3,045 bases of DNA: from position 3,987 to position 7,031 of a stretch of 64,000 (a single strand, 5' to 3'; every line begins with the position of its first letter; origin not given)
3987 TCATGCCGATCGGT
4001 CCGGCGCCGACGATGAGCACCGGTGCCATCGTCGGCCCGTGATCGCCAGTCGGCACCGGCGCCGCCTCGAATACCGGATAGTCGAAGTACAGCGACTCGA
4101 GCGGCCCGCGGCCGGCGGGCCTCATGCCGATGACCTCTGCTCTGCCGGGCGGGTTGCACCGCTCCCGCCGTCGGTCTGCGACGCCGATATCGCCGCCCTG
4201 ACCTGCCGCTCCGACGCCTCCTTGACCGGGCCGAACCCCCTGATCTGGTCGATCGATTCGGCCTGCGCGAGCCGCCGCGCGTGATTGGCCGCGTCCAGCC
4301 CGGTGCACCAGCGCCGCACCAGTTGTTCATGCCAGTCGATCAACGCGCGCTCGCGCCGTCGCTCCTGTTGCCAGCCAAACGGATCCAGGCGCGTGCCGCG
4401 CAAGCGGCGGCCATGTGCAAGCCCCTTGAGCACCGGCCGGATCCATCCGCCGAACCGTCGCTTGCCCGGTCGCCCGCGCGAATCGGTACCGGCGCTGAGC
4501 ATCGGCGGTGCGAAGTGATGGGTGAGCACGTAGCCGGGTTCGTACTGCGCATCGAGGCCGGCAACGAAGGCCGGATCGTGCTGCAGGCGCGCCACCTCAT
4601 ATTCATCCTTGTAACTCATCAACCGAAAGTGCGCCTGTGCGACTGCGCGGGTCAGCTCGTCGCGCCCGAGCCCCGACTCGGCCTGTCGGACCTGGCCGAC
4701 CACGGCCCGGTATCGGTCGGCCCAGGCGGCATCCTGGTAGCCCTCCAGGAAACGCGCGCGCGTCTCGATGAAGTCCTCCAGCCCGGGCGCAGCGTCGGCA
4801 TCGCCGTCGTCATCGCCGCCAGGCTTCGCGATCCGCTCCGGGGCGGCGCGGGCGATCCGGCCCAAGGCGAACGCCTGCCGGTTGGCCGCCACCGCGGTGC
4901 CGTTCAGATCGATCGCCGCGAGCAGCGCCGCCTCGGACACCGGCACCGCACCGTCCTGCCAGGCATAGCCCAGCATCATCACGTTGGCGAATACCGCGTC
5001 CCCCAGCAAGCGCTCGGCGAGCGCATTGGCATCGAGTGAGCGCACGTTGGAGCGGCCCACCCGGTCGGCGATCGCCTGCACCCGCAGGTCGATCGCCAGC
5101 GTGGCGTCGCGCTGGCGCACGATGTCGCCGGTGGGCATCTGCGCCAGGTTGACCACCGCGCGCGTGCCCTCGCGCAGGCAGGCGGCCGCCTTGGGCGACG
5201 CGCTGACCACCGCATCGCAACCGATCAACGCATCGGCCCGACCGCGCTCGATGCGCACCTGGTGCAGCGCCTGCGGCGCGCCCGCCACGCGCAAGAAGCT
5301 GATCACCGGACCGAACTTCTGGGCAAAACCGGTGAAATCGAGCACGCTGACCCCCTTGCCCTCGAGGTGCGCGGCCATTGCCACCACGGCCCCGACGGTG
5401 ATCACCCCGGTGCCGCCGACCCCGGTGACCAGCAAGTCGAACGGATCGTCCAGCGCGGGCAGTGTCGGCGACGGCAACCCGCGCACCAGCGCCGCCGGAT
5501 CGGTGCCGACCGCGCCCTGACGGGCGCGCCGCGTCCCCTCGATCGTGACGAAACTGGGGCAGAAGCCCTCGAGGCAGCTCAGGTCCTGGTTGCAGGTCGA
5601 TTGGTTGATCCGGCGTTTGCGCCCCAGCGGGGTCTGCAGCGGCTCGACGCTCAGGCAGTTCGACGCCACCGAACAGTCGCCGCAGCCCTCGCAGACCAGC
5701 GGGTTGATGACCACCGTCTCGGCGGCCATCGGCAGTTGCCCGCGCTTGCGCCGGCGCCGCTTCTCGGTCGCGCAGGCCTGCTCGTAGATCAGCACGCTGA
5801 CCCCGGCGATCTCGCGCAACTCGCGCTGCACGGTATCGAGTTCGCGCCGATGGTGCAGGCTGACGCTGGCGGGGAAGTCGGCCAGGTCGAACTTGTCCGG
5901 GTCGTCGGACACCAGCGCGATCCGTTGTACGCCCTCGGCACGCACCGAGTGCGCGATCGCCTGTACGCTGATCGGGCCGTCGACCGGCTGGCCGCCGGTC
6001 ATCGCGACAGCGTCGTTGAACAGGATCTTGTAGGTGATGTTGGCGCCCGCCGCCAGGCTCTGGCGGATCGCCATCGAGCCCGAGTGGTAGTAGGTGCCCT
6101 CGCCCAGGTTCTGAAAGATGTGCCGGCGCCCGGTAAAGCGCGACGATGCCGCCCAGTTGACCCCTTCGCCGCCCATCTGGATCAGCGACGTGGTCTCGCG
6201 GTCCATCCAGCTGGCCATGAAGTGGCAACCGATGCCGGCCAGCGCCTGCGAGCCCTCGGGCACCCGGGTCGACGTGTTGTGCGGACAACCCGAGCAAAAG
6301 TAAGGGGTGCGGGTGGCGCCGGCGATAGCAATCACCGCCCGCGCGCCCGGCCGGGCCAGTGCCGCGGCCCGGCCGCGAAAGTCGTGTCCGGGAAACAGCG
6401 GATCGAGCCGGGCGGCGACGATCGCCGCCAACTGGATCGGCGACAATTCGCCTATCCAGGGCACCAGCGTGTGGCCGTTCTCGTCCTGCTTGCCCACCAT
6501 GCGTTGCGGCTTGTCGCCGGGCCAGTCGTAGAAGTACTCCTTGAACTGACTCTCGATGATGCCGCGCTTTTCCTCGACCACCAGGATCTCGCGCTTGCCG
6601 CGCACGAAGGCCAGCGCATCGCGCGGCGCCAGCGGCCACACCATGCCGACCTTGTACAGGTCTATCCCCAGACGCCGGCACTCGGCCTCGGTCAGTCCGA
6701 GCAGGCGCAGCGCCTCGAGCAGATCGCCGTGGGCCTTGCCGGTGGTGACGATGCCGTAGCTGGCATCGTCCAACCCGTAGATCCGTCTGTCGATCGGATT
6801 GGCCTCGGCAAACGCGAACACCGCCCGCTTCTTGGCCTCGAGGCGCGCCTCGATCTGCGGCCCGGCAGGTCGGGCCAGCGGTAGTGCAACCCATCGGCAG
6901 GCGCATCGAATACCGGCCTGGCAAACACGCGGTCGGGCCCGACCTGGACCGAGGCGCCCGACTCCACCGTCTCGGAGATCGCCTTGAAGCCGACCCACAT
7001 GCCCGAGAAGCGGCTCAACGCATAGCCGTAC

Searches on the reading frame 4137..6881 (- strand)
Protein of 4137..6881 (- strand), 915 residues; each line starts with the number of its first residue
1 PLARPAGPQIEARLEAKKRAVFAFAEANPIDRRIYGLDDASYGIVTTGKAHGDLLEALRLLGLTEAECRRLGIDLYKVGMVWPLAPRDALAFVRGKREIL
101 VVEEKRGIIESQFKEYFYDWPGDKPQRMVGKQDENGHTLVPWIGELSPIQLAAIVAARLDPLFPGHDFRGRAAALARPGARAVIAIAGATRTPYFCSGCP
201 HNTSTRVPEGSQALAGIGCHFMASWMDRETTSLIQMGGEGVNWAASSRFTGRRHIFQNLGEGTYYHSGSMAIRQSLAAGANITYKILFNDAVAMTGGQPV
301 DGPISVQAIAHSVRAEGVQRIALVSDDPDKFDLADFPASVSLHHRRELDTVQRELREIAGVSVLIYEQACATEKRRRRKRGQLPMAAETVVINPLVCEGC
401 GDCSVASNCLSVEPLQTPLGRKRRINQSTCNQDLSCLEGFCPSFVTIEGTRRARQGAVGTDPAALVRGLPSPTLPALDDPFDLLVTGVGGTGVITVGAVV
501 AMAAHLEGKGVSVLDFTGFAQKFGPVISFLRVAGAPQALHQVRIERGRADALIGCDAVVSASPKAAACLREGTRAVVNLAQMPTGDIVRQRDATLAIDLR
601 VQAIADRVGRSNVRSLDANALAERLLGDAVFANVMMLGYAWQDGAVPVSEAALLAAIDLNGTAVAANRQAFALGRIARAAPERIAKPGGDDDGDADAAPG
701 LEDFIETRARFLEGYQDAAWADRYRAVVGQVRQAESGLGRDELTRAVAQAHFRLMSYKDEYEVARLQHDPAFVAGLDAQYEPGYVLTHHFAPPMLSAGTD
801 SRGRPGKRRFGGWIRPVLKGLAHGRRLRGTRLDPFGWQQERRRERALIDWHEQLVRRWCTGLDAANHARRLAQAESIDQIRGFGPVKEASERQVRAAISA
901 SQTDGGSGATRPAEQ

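Call 70: search_protein_families(library=pfam, proteins=[window:4137-6881:-], max_evalue=0.001)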
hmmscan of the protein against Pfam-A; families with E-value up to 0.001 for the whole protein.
window:4137-6881:- (915 aa): 2 families
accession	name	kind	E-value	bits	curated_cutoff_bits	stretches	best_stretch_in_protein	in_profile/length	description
PF20169.3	DUF6537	-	2.5e-54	184.7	27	1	701-898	1-201/203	Family of unknown function (DUF6537)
PF01558.24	POR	-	8.4e-21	75.3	27.4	1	489-675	1-172/173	Pyruvate ferredoxin/flavodoxin oxidoreductase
